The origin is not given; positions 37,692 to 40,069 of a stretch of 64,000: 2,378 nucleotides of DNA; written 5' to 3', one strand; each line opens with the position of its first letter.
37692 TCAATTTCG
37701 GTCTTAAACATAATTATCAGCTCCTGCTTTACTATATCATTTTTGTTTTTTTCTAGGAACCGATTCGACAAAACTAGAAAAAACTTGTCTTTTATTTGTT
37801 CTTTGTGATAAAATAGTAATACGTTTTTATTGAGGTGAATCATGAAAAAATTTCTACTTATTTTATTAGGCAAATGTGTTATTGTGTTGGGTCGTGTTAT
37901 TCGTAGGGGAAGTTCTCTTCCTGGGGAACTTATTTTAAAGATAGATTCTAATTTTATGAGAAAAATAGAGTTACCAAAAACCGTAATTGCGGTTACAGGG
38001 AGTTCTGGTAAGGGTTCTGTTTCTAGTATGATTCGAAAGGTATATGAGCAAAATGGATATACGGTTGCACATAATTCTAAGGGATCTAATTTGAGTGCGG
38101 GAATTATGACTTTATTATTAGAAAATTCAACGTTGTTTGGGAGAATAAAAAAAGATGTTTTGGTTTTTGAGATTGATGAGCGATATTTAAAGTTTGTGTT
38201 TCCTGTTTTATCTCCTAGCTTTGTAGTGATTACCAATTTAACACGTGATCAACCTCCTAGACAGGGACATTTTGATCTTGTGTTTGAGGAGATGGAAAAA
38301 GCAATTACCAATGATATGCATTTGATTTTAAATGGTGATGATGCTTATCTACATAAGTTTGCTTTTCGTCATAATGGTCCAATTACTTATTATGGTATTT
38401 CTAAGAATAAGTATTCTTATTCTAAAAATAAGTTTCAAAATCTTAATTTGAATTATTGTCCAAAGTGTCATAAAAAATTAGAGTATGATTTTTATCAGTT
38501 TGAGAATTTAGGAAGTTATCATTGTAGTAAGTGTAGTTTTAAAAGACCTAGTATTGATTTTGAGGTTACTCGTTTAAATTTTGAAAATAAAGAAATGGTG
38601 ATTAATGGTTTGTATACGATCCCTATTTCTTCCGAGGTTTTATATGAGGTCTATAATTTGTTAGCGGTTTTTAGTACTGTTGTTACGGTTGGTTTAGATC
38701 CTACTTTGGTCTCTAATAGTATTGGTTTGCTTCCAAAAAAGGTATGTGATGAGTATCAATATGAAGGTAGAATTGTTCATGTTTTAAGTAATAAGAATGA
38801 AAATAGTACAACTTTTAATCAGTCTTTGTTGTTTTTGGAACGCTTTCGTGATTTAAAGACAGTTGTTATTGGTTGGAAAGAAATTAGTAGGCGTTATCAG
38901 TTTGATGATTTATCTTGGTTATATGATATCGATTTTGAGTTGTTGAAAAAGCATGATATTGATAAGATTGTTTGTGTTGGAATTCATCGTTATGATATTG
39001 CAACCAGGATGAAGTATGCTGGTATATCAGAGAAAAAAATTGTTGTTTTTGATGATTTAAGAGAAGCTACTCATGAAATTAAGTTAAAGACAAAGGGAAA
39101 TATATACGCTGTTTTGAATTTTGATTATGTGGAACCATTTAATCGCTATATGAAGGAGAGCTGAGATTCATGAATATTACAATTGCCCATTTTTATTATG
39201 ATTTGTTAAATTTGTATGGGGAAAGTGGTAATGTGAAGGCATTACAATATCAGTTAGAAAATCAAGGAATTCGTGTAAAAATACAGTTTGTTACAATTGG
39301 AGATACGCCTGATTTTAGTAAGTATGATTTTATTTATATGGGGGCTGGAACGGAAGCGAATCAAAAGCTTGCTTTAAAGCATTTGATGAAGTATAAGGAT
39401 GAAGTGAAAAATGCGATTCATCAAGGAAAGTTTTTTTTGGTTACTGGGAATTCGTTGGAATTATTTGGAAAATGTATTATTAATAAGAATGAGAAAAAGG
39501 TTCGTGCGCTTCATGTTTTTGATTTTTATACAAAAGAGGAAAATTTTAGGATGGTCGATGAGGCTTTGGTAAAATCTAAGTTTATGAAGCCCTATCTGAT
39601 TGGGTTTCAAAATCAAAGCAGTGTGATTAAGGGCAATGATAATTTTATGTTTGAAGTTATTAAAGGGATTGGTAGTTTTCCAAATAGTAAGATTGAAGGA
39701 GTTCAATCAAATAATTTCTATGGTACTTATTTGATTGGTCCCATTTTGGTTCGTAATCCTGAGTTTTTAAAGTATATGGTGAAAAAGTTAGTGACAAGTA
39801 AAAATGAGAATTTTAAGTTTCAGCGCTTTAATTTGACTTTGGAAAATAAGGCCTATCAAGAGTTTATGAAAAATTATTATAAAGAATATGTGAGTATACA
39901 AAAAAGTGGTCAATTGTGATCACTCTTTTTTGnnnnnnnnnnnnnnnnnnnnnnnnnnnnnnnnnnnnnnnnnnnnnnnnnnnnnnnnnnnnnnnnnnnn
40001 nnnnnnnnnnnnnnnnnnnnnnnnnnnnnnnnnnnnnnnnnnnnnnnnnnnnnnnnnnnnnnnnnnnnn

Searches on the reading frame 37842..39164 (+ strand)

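Call 3: search_protein_families(library=pfam, proteins=[window:37842-39164:+], max_evalue=0.1)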
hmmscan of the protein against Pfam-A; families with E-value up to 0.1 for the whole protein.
window:37842-39164:+ (440 aa): 4 families
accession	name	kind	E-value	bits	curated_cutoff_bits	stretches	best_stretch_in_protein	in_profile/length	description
PF08353.15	MurT_C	-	9.3e-21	74.3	25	1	320-426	3-106/110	MurT ligase C-terminal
PF08245.18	Mur_ligase_M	-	5e-09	36.9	24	1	51-197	1-158/200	Mur ligase middle domain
PF25206.1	DUF7836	-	0.013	15.7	26.7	1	206-248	10-53/59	Domain of unknown function (DUF7836)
PF12760.12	Zn_ribbon_IS1595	-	0.051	14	25.4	0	206-232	21-44/46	Transposase zinc-ribbon domain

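Call 4: search_protein_families(library=ncbifam, proteins=[window:37842-39164:+], max_evalue=0.1)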
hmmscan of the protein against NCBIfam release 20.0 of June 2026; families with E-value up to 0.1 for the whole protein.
window:37842-39164:+ (440 aa): 21 families
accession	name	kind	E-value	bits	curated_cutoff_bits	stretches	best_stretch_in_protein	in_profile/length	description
NF052464.1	L2IsogltmlsynMurTStaph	equivalog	1.5e-60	205.3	800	1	1-436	1-427/435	lipid II isoglutaminyl synthase subunit MurT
NF045635.1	isoglutsynth_MurT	equivalog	2.8e-52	178.1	800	1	4-424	6-423/447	lipid II isoglutaminyl synthase subunit MurT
NF053645.1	pMurC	equivalog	2.2e-18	66.2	560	1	32-282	89-334/492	pseudomurein biosynthesis peptide ligase pMurC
TIGR01082.1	murC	equivalog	3.7e-10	39.5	335.1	1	40-206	94-253/449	UDP-N-acetylmuramate--L-alanine ligase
TIGR01143.1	murF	subfamily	1.7e-09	37.2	288.6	1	44-200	72-229/418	UDP-N-acetylmuramoyl-tripeptide--D-alanyl-D-alanine ligase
NF053647.1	pMurD2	equivalog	2.6e-09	36.5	550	1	47-205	100-251/405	pseudomurein biosynthesis peptide ligase pMurD2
NF001124.0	PRK00139.1-2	equivalog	1.8e-05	23.7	476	1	44-76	107-139/500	UDP-N-acetylmuramoyl-L-alanyl-D-glutamate--2,6-diaminopimelate ligase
NF001126.0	PRK00139.1-4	equivalog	2e-05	23.3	373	1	34-76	92-134/486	UDP-N-acetylmuramoyl-L-alanyl-D-glutamate--2,6-diaminopimelate ligase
NF053648.1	pMurE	equivalog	8.6e-05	21.4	600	1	47-196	99-264/464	pseudomurein biosynthesis peptide ligase pMurE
NF008896.0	PRK11929.1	equivalog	9.3e-05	20.4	1023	1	43-178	601-736/965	bifunctional UDP-N-acetylmuramoyl-L-alanyl-D-glutamate--2,6-diaminopimelate ligase MurE/UDP-N-acetylmuramoyl-tripeptide--D-alanyl-D-alanine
TIGR01499.1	folC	subfamily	0.00024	20.6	162.65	1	41-77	10-49/400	bifunctional protein FolC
TIGR01085.1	murE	subfamily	0.00045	19.3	257.3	1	36-76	75-115/472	UDP-N-acetylmuramyl-tripeptide synthetase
NF053646.1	pMurD1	equivalog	0.00049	18.9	610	1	44-136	107-196/465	pseudomurein biosynthesis peptide ligase pMurD1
NF033197.0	F430_CfbE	equivalog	0.00075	18.6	250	1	43-84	96-136/430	coenzyme F430 synthase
TIGR01087.1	murD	equivalog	0.001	18.3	211.95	1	39-75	97-133/441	UDP-N-acetylmuramoyl-L-alanine--D-glutamate ligase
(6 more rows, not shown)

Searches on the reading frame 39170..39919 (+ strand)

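Call 3: search_protein_families(library=pfam, proteins=[window:39170-39919:+], max_evalue=0.1)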
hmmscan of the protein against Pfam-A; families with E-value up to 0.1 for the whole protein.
window:39170-39919:+ (249 aa): 1 family
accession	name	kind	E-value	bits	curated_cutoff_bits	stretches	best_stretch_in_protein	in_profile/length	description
PF07685.20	GATase_3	-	1.9e-13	50.9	27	1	4-194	1-193/196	CobB/CobQ-like glutamine amidotransferase domain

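Call 4: search_protein_families(library=ncbifam, proteins=[window:39170-39919:+], max_evalue=0.1)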
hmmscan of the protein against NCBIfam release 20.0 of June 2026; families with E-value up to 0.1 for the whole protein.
window:39170-39919:+ (249 aa): 5 families
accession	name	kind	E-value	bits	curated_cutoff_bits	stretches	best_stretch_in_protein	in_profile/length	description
NF052463.1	L2IsogltmlsynGatDStaph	equivalog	9.6e-37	127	450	1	3-234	2-232/237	lipid II isoglutaminyl synthase subunit GatD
NF045636.1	isoglutsynth_GatD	equivalog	1.6e-32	112.9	400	1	2-232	17-251/258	lipid II isoglutaminyl synthase subunit GatD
TIGR01753.1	flav_short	equivalog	0.0057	17.1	123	1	24-103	18-99/140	flavodoxin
NF008993.0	PRK12336.1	equivalog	0.0082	15.5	243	1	192-245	50-104/203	translation initiation factor IF-2 subunit beta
NF003067.0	PRK03988.1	equivalog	0.087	12.7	129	0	195-246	56-108/138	translation initiation factor IF-2 subunit beta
